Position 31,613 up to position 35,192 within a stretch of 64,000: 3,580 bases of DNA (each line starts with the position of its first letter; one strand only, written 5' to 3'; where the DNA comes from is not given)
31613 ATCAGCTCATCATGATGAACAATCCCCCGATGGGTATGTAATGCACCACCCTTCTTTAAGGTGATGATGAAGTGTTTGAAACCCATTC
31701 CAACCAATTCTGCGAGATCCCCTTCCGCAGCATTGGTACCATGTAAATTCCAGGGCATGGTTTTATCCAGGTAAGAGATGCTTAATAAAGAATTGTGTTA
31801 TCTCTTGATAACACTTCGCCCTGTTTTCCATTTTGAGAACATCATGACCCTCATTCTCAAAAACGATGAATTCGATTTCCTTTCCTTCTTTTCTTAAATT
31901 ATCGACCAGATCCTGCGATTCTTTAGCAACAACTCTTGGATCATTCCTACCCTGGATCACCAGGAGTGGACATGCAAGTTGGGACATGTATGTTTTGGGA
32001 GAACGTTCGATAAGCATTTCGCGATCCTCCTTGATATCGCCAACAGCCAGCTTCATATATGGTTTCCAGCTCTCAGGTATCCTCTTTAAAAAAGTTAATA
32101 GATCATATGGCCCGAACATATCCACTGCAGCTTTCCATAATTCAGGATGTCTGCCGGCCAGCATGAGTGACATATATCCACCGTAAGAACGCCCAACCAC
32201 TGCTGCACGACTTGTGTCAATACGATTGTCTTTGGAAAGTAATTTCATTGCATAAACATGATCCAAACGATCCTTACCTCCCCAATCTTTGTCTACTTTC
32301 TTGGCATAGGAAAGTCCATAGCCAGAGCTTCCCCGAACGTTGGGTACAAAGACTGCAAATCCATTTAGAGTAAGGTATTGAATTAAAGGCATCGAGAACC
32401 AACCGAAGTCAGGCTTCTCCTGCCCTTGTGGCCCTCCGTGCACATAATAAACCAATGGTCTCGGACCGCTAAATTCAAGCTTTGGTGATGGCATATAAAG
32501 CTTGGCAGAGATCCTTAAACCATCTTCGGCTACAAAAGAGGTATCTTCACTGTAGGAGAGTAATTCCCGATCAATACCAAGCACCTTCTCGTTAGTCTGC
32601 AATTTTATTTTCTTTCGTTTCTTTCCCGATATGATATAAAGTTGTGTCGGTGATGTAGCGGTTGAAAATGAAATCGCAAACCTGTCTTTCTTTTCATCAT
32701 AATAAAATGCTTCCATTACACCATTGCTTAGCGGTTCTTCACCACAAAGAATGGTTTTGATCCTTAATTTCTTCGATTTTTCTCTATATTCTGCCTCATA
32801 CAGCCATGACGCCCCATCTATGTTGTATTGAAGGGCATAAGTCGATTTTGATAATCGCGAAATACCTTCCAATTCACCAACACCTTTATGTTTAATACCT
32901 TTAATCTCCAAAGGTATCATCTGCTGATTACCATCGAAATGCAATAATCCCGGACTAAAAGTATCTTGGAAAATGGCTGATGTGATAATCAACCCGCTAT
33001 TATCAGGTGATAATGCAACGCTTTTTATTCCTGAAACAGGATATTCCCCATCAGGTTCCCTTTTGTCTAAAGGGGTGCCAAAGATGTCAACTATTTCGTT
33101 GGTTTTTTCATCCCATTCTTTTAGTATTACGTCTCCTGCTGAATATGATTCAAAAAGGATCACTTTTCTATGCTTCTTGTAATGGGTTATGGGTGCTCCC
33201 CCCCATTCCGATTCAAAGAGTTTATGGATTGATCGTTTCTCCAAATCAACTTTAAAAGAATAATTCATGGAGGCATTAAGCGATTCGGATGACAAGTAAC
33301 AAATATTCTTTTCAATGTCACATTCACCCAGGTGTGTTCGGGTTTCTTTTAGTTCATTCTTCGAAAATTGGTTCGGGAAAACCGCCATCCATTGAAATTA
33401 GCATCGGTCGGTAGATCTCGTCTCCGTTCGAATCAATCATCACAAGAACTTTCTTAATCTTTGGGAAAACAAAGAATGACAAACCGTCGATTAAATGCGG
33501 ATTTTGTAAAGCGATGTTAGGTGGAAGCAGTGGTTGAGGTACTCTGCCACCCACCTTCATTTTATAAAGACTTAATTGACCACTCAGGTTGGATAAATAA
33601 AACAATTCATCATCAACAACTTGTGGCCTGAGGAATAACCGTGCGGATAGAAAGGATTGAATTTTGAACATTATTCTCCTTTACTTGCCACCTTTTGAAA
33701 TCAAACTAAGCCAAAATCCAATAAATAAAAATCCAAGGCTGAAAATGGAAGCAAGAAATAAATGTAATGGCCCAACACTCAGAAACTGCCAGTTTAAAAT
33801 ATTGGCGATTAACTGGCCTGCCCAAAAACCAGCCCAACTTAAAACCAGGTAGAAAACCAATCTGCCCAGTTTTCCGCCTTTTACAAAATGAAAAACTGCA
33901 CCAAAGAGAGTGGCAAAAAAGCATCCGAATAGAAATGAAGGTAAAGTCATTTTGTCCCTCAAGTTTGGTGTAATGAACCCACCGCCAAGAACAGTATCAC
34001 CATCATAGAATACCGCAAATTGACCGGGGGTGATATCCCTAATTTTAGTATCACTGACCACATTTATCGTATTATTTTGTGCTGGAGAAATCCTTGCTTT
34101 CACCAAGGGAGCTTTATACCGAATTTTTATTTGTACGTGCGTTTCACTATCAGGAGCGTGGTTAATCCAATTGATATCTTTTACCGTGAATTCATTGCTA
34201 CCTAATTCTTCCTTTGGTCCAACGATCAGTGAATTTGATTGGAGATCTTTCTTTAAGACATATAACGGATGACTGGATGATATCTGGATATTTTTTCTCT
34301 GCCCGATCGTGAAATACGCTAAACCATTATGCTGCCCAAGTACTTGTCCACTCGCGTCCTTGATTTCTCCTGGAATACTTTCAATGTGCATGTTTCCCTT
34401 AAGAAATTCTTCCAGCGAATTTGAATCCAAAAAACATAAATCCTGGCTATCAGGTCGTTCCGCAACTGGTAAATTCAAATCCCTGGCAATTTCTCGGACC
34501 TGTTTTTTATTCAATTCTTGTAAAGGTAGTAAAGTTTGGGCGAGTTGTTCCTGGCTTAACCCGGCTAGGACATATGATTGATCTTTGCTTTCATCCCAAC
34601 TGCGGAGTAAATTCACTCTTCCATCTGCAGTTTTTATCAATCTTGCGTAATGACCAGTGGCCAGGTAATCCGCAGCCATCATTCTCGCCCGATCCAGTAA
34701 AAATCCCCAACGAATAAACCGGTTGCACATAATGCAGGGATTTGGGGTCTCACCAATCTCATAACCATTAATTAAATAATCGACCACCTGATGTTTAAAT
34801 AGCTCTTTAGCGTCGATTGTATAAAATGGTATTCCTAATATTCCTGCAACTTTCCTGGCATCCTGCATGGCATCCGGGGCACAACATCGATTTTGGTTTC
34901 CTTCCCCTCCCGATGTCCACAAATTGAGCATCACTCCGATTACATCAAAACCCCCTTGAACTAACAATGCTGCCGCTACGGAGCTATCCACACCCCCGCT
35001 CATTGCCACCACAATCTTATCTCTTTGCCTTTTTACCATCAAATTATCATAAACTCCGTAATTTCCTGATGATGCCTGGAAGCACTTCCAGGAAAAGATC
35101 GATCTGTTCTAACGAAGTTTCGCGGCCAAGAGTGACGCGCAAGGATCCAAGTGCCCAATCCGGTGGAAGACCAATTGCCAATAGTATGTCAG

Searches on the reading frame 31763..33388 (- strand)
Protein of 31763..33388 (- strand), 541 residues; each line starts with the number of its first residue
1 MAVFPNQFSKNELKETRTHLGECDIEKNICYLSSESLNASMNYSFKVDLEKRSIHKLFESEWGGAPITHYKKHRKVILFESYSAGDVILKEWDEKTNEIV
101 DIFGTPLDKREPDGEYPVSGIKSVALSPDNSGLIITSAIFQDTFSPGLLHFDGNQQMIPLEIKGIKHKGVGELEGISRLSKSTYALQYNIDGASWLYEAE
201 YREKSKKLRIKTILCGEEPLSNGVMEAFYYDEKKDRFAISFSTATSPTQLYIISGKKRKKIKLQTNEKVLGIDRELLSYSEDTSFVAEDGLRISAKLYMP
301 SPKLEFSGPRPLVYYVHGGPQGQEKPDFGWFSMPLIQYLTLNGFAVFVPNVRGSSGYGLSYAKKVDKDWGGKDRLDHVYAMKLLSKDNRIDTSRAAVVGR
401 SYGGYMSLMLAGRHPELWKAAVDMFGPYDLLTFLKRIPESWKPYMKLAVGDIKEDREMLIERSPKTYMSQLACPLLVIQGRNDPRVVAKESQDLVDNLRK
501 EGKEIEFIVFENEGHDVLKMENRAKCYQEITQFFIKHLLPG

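Call 69: search_protein_families(library=pfam, proteins=[window:31763-33388:-], max_evalue=0.00001)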
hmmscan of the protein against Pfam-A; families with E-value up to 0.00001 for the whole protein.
window:31763-33388:- (541 aa): 6 families
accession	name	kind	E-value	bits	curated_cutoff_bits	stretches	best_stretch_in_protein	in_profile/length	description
PF00326.27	Peptidase_S9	-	7.3e-44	150.2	22.6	1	335-538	6-210/213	Prolyl oligopeptidase family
PF20434.5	BD-FAE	-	4.2e-14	53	26.8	1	306-498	9-215/215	BD-FAE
PF00561.26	Abhydrolase_1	-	1.2e-09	38.6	25.8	1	311-422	1-98/245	alpha/beta hydrolase fold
PF01738.24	DLH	-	4.8e-09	36.5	21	1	340-523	38-194/217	Dienelactone hydrolase family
PF12146.15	Hydrolase_4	-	1.6e-07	31.4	27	0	330-422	19-105/239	Serine aminopeptidase, S33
PF02129.25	Peptidase_S15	-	7.3e-07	29.6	23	0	289-431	1-133/262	X-Pro dipeptidyl-peptidase (S15 family)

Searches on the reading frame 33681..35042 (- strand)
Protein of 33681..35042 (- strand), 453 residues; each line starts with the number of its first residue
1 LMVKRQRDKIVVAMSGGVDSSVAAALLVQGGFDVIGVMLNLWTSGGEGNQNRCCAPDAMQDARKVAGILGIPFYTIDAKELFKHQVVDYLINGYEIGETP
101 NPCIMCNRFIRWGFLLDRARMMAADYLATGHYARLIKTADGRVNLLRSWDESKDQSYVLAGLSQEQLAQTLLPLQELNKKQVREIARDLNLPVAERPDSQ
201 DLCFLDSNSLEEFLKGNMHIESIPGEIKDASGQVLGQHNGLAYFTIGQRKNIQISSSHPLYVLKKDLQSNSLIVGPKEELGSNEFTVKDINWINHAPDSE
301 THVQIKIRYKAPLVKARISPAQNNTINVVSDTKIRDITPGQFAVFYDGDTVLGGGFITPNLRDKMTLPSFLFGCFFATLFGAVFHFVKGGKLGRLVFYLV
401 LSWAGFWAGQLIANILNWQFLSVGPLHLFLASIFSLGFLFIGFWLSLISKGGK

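Call 69: search_protein_families(library=pfam, proteins=[window:33681-35042:-], max_evalue=0.00001)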
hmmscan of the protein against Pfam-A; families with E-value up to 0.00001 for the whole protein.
window:33681-35042:- (453 aa): 4 families
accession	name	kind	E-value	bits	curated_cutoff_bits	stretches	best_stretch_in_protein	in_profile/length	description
PF03054.22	tRNA_Me_trans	-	1.5e-71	240.6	20.6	1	9-206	2-201/202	tRNA methyl transferase HUP domain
PF20258.4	tRNA_Me_trans_C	-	2.4e-23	82.7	20.6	1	283-357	2-77/77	Aminomethyltransferase beta-barrel domain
PF20259.3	tRNA_Me_trans_M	-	1.1e-17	63.8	27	1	213-275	3-65/66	tRNA methyl transferase PRC-barrel domain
PF02540.23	NAD_synthase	-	3.6e-08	33.3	21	0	4-83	15-86/242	NAD synthase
